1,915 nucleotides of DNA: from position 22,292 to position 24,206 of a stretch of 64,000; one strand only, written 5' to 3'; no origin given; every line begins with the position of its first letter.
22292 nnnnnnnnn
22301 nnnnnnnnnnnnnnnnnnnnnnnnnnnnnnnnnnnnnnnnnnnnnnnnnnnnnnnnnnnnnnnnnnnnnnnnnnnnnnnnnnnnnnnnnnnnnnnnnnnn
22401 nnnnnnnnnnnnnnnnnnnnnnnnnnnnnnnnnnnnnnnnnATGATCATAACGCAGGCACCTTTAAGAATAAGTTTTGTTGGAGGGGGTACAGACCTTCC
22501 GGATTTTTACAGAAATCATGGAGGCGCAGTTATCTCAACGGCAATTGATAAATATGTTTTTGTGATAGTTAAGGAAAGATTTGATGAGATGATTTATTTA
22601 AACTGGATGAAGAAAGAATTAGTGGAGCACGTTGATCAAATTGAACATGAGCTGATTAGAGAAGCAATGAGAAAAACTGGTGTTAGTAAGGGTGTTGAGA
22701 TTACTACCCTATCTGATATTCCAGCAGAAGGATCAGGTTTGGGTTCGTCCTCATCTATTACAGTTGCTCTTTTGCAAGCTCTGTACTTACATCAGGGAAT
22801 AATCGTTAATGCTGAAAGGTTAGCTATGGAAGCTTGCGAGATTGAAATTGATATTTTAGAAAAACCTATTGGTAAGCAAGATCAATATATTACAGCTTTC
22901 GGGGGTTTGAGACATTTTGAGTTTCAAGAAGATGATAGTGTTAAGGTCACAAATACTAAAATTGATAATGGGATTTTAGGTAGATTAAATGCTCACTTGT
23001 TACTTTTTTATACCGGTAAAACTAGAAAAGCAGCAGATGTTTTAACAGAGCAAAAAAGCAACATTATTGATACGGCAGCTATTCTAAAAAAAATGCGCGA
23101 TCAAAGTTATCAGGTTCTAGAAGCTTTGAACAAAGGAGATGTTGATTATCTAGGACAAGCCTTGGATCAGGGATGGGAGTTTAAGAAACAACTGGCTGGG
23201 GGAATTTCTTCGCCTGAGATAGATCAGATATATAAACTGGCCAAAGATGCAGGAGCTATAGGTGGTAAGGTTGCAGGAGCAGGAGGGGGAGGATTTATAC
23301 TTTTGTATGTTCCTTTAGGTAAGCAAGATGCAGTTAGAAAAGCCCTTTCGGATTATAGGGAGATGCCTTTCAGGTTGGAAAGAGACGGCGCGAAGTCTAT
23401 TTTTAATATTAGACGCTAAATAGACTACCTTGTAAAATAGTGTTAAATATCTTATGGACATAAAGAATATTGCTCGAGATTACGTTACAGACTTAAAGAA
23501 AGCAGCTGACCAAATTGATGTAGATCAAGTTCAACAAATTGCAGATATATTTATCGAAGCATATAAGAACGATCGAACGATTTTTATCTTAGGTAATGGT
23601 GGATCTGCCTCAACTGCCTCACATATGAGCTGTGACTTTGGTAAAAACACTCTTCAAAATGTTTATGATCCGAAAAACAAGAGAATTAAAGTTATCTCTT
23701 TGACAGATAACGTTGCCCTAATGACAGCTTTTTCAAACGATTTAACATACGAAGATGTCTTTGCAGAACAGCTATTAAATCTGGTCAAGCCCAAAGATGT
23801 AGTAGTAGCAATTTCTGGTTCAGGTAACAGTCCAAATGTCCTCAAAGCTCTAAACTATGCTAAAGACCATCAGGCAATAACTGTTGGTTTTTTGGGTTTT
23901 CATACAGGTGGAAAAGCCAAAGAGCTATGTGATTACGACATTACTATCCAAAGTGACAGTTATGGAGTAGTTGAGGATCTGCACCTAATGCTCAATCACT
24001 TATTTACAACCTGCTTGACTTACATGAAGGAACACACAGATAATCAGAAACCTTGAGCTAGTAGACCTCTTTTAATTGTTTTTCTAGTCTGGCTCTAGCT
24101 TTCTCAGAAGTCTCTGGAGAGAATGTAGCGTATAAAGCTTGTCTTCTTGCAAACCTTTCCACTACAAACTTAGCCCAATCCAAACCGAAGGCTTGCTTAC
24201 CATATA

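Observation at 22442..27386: Complete GDP-D-glycero-alpha-D-manno-heptose pathway (HddA-GmhA-[NUDIX]-HddC-GmhB) plus an SDR epimerase/dehydratase with a Cys-rich insertion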

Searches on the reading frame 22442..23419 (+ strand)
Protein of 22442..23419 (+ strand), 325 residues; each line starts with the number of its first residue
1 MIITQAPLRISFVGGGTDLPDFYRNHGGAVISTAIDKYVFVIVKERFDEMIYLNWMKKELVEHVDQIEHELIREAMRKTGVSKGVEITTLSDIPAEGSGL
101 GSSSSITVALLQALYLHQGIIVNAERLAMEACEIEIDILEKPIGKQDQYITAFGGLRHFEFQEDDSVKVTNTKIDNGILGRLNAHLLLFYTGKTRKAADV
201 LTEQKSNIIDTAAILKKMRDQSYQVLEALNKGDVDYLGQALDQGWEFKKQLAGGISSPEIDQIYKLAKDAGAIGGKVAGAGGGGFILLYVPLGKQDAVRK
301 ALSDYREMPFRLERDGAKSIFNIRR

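Call 3: search_protein_families(library=ncbifam, proteins=[window:22442-23419:+], max_evalue=0.001)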
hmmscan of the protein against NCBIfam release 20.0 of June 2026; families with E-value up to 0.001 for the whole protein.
window:22442-23419:+ (325 aa): 14 families
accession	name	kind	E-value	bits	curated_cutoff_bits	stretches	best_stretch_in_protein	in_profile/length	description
NF049969.1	GlMnHpPKinHddA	equivalog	1.1e-51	176.3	600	1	2-319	3-335/338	D-glycero-D-manno-heptose 7-phosphate kinase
NF009948.0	PRK13412.1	equivalog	1.9e-27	95.4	721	1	82-288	724-933/974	bifunctional fucokinase/fucose-1-phosphate guanylyltransferase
TIGR00549.1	mevalon_kin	equivalog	1.6e-25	90.1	163.05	1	26-287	15-274/276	mevalonate kinase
NF003036.0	PRK03926.1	equivalog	3.7e-21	75.5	403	1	27-303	21-280/302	mevalonate kinase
NF003006.0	PRK03817.1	equivalog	4.6e-18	65.3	443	2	2-211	2-207/352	galactokinase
TIGR00131.1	gal_kin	equivalog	7.7e-16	58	226.65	2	196-305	271-365/388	galactokinase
NF003472.0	PRK05101.1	equivalog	2.5e-12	46.4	499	1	3-172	22-199/382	galactokinase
NF001816.0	PRK00555.1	equivalog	1.2e-10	40.9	509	2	222-302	257-336/363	galactokinase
NF003705.0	PRK05322.1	equivalog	5.7e-09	35.2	385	0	6-157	24-184/388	galactokinase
NF040957.1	Arch_PMK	equivalog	2.4e-06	27.3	500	1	92-288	84-285/316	phosphomevalonate kinase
TIGR01920.1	Shik_kin_archae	equivalog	2.8e-06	26.9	126.85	1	64-131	49-115/266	shikimate kinase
NF002288.1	PRK01212.1-4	equivalog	1.4e-05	24.3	194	1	60-301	51-277/303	homoserine kinase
TIGR00191.1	thrB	equivalog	1.6e-05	23.9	168.25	1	70-287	65-264/304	homoserine kinase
NF002870.0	PRK03188.1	equivalog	0.00038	19.2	286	0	217-283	203-265/310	4-(cytidine 5'-diphospho)-2-C-methyl-D-erythritol kinase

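Call 4: search_protein_families(library=pfam, proteins=[window:22442-23419:+], max_evalue=0.001)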
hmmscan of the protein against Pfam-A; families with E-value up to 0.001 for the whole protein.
window:22442-23419:+ (325 aa): 2 families
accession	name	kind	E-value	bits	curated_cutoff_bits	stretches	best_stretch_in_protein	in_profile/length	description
PF00288.32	GHMP_kinases_N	-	4.7e-14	52.8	22.3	1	72-155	7-87/87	GHMP kinases N terminal domain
PF08544.19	GHMP_kinases_C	-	7.4e-14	52.3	21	1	226-304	2-81/85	GHMP kinases C terminal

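Call 11: search_solved_structures(query=window:22442-23419:+, max_evalue=0.001, show_alignments=1)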
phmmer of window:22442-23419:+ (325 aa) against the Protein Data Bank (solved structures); distinct sequences matched with E-value up to 0.001: 19.
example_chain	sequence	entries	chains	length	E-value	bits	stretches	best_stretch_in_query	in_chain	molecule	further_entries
3k85_A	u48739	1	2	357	6e-49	170.3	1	3-318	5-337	D-glycero-D-manno-heptose 1-phosphate kinase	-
4usm_A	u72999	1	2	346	6.4e-46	160.4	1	3-305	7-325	PUTATIVE SUGAR KINASE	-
4usk_A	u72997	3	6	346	5.4e-44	154.1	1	3-305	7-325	PUTATIVE SUGAR KINASE | SUGAR KINASE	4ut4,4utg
4n3o_A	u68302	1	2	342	1.1e-38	136.7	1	2-318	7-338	Putative D-glycero-D-manno-heptose 7-phosphate kinase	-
9iip_A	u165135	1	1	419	3.4e-20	75.9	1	74-299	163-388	L-fucokinase/L-fucose-1-P guanylyltransferase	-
5yys_A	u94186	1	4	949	4.9e-19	72.1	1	74-299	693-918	L-fucokinase, L-fucose-1-P guanylyltransferase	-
9iit_A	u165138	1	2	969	5.1e-19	72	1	74-299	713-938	L-fucokinase/L-fucose-1-P guanylyltransferase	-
4hac_A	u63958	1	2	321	2e-12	50.4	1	72-298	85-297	Mevalonate kinase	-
6mde_A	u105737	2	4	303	2.1e-12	50.3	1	72-298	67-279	Mevalonate kinase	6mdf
1s4e_A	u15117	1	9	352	7.4e-12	48.5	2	4-217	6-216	Galactokinase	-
8teb_A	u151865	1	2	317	4.3e-10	42.7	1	80-302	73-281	Mevalonate kinase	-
1vis_A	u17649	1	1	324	1.1e-08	38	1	84-307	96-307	Mevalonate kinase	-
2cz9_A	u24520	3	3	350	1.6e-08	37.6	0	223-297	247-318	Probable galactokinase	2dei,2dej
1kkh_A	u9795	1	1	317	2.3e-08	37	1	84-303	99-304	Mevalonate Kinase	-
2hfs_A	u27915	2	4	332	1e-07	35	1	95-302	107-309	Mevalonate kinase, putative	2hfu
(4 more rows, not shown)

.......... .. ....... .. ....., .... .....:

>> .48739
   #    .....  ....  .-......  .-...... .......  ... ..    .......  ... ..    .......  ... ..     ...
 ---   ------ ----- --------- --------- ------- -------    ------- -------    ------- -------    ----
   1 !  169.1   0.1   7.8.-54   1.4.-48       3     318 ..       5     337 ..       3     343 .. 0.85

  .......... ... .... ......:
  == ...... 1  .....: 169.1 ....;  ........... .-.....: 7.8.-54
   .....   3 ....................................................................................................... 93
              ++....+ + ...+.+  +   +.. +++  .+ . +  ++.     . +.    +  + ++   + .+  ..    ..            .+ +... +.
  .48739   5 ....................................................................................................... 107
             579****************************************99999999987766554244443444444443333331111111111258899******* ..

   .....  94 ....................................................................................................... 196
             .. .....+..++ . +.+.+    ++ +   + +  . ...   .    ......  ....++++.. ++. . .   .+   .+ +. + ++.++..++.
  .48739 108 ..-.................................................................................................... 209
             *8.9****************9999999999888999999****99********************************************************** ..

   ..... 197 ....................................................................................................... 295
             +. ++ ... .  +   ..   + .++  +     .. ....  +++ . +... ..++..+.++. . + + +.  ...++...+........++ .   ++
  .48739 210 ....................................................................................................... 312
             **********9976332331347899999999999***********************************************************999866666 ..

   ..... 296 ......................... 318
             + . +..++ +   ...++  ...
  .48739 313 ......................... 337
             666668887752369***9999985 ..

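Call 56: list_cluster_members(proteins=[window:22442-23419:+, window:23454-24056:+, window:24058-24951:-, window:25032-25775:+, window:25772-26275:+, window:26268-27386:+, window:19977-22445:+, window:27430-29109:+])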
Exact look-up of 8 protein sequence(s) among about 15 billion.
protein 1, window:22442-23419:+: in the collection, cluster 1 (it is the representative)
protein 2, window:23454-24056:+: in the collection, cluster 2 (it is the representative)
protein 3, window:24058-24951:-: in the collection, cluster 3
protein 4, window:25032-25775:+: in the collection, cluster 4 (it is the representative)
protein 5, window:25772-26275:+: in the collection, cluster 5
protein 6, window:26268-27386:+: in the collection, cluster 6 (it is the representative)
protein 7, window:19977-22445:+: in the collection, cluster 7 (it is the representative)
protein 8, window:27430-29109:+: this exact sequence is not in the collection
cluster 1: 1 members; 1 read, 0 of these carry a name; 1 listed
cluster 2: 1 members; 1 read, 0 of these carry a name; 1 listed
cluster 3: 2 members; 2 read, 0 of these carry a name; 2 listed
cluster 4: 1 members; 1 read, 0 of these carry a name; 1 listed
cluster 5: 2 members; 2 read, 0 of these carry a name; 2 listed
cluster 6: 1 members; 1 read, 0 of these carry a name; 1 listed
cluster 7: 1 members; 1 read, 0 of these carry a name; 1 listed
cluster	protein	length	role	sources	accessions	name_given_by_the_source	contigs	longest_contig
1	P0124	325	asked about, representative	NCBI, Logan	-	-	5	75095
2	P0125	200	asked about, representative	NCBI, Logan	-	-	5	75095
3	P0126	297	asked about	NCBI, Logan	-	-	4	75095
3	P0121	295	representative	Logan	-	-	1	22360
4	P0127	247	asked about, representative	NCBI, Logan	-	-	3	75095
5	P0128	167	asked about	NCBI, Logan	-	-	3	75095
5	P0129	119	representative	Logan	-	-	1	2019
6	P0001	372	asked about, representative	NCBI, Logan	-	-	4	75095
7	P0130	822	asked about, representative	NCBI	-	-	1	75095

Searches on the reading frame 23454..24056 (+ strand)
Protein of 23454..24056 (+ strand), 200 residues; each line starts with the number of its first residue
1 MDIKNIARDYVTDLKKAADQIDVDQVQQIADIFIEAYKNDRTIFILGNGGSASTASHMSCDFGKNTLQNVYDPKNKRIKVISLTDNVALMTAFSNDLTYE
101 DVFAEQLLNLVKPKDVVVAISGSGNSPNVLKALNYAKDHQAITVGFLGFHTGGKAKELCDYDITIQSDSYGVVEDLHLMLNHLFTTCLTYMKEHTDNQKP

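Call 3: search_protein_families(library=ncbifam, proteins=[window:23454-24056:+], max_evalue=0.001)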
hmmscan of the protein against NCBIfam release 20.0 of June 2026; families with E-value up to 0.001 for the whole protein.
window:23454-24056:+ (200 aa): 12 families
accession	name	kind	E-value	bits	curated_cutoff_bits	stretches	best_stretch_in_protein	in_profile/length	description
TIGR00441.1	gmhA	equivalog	4.1e-30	104.9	209.45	1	31-187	2-152/154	D-sedoheptulose 7-phosphate isomerase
NF010546.0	PRK13936.1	equivalog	9.3e-29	100.6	276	1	13-184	16-184/197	phosphoheptose isomerase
NF001628.0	PRK00414.1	equivalog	1.8e-21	76.7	265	1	18-185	22-183/192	D-sedoheptulose 7-phosphate isomerase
NF010547.0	PRK13938.1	equivalog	2.2e-21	76.4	320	1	18-184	23-183/196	D-sedoheptulose 7-phosphate isomerase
NF008138.0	PRK10886.1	equivalog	6.9e-18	65.1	352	1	17-179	18-177/196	DnaA initiator-associating protein DiaA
NF003915.0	PRK05441.1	subfamily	9.8e-08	31.3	168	1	24-165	46-182/300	N-acetylmuramic acid 6-phosphate etherase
NF009222.0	PRK12570.1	subfamily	1.7e-06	27.1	255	1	24-145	53-170/307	N-acetylmuramic acid 6-phosphate etherase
NF002805.0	PRK02947.1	subfamily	3.7e-06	26.3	135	1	5-145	2-139/247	sugar isomerase domain-containing protein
TIGR03127.2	RuMP_HxlB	equivalog_domain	7.1e-06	26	160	0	109-167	68-125/178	6-phospho-3-hexuloisomerase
NF008458.0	PRK11337.1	equivalog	1.7e-05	24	378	0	110-144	185-219/293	MurR/RpiR family transcriptional regulator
NF040776.2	AlsR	equivalog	1.8e-05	23.9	400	0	109-143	172-206/279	transcriptional repressor AlsR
TIGR00274.1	TIGR00274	equivalog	8.8e-05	21.7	302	1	112-160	125-172/291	N-acetylmuramic acid 6-phosphate etherase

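Call 4: search_protein_families(library=pfam, proteins=[window:23454-24056:+], max_evalue=0.001)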
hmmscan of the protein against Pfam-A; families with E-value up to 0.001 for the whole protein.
window:23454-24056:+ (200 aa): 2 families
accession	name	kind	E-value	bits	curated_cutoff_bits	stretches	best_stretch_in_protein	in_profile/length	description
PF13580.11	SIS_2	-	2.4e-18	66.9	27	1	10-147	5-137/138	SIS domain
PF01380.27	SIS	-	2.4e-08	34.3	25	1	97-166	37-105/131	SIS domain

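Call 13: search_solved_structures(query=window:23454-24056:+, max_evalue=0.00001, show_alignments=2)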
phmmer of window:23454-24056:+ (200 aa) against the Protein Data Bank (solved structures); distinct sequences matched with E-value up to 0.00001: 15.
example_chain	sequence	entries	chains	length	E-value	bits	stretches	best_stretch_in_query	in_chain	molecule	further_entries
1tk9_A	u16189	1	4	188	9e-26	94.1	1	18-184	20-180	Phosphoheptose isomerase 1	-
1x92_A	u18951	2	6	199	1.9e-22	83.3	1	15-184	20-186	PHOSPHOHEPTOSE ISOMERASE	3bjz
5ltz_A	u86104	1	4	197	2.2e-22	83.1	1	18-185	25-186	Phosphoheptose isomerase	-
5lu7_A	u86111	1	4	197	4e-22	82.2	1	18-185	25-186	Phosphoheptose isomerase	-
2xbl_A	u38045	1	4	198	5.7e-22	81.7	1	18-185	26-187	PHOSPHOHEPTOSE ISOMERASE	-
2x3y_A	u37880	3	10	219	7.6e-22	81.3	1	18-185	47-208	PHOSPHOHEPTOSE ISOMERASE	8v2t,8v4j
5lu5_A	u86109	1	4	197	9.5e-22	81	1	18-185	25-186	Phosphoheptose isomerase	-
5lu6_A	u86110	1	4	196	7.3e-21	78.1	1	18-185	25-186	Phosphoheptose isomerase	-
5i01_A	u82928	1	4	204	6.2e-20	75.1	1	14-189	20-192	Phosphoheptose isomerase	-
5by2_A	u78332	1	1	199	2.4e-17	66.6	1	17-184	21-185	Phosphoheptose isomerase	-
2yva_A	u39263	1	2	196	1.6e-14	57.5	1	18-180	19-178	DnaA initiator-associating protein diaA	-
4u6n_A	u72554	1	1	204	1.8e-14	57.3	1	18-180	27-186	DnaA initiator-associating protein DiaA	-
3trj_A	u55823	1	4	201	1.2e-13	54.5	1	26-184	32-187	Phosphoheptose isomerase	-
1x94_A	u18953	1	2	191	4.5e-13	52.7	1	16-185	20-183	putative Phosphoheptose isomerase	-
2i22_A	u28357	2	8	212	4.4e-12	49.5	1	18-185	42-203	Phosphoheptose isomerase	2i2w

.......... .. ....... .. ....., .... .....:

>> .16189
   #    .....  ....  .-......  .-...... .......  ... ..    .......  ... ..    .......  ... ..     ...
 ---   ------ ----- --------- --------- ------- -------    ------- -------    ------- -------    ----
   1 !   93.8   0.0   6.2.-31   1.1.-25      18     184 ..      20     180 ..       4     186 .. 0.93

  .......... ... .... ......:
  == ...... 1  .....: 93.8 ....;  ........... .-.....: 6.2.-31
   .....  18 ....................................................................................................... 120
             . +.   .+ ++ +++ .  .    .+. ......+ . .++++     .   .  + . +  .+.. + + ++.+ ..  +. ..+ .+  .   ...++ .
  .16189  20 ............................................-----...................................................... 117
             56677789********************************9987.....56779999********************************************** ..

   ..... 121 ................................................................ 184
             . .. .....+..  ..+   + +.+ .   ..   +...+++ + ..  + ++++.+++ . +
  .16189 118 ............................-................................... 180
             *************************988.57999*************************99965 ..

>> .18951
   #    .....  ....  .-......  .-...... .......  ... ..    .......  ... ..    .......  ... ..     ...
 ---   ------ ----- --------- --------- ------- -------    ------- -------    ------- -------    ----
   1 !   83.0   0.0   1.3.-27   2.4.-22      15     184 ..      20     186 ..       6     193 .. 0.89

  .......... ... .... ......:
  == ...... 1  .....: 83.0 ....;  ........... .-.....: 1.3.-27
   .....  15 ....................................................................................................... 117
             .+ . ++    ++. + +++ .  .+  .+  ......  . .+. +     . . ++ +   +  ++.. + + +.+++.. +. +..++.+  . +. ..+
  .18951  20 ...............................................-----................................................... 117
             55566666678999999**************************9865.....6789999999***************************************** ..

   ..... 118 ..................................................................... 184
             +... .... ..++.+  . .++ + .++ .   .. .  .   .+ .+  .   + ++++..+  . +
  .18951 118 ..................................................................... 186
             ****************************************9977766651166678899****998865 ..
